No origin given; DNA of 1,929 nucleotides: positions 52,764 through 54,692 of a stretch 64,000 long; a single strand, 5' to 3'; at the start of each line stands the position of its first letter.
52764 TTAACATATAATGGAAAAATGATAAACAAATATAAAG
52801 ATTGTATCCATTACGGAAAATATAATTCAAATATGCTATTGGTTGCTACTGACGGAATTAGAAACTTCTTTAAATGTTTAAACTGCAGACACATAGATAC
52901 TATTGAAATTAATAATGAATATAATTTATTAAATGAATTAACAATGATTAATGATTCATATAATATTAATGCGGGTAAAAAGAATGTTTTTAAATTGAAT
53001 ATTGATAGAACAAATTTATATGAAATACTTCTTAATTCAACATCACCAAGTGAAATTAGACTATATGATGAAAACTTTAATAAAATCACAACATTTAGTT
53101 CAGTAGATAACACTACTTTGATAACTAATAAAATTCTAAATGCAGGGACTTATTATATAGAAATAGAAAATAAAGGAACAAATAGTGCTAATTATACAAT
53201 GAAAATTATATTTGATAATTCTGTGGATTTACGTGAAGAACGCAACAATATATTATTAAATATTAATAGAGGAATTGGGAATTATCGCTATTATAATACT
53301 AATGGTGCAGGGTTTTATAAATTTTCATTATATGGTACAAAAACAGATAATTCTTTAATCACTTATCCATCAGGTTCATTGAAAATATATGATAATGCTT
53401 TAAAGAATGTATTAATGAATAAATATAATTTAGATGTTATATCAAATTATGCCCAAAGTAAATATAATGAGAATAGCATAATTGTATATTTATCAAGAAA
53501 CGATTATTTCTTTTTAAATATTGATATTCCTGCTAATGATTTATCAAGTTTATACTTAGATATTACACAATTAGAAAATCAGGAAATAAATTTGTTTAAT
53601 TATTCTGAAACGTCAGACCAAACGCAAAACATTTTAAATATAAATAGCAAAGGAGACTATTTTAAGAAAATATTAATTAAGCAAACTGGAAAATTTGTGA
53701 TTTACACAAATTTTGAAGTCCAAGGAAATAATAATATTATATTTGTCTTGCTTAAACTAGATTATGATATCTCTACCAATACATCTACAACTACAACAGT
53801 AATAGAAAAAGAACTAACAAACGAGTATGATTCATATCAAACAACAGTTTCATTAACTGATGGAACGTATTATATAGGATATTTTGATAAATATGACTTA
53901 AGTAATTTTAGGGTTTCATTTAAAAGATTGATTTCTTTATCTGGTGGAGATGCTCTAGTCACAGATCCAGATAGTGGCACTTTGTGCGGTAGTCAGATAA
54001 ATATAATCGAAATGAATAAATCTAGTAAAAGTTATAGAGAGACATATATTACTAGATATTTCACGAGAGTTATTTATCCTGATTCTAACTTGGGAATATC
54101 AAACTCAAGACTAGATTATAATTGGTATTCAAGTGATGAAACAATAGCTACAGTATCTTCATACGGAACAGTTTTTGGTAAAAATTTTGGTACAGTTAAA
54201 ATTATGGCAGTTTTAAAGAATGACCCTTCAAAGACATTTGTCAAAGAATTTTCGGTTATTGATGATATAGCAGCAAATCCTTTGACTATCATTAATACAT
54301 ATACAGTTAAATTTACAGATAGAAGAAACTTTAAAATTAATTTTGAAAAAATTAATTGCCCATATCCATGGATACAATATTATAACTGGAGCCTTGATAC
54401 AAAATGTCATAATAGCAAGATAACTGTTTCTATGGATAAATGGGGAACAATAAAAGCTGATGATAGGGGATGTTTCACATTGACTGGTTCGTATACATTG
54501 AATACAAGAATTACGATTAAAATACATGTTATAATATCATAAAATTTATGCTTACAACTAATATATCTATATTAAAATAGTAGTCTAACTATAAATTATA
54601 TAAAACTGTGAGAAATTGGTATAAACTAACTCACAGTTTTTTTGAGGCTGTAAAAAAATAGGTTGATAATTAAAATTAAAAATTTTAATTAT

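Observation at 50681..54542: Lipoprotein + large secreted metzincin (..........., snapalysin-type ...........) with Big_2 domain: accessory-looking protease module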

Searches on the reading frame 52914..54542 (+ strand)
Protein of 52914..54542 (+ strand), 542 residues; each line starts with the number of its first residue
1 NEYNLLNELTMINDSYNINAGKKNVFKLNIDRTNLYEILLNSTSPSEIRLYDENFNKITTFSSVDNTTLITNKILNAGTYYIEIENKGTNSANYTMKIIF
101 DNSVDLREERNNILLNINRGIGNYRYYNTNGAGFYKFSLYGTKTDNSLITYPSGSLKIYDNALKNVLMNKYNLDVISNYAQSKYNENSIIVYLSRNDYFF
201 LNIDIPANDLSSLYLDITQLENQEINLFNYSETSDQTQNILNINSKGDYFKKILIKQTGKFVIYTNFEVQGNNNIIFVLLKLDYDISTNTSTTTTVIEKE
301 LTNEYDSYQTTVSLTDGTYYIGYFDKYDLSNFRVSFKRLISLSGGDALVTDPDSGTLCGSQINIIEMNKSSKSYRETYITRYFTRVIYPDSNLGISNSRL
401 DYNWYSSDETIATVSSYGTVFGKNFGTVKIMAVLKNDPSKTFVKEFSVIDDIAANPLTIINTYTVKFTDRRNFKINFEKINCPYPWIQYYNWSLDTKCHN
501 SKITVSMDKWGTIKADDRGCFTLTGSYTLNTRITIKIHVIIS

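Call 61: search_solved_structures(query=window:52914-54542:+, max_evalue=10)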
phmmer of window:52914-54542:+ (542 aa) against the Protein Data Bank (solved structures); distinct sequences matched with E-value up to 10: 0.

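Call 97: search_solved_structures(query=A6, max_evalue=1)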
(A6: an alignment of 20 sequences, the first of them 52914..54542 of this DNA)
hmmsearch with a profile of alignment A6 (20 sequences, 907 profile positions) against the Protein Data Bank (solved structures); distinct sequences matched with E-value up to 1: 10.
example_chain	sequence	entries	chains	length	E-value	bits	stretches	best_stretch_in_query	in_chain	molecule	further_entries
6n1a_A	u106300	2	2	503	0.0011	20.1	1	767-798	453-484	Carbohydrate-binding protein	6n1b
2zwk_A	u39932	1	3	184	0.047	14.7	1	764-806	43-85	Intimin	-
3ncx_A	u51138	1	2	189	0.052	14.5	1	764-806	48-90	Intimin adherence protein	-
2zqk_A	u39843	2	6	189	0.058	14.4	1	764-806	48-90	Intimin | Intimin adherence protein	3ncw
8gyr_B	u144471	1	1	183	0.072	14.1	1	739-799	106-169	LigA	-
8gyr_A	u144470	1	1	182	0.077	14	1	739-798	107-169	Leptospira Immunoglobulin-like protein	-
1c7k_A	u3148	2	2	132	0.43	11.5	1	206-229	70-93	ZINC ENDOPROTEASE | ZINC PROTEASE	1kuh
4hx3_A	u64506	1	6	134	0.44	11.5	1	206-229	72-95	Extracellular small neutral protease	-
3zvs_A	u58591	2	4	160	0.89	10.5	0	215-237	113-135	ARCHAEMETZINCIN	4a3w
4axq_A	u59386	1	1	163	0.91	10.4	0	215-237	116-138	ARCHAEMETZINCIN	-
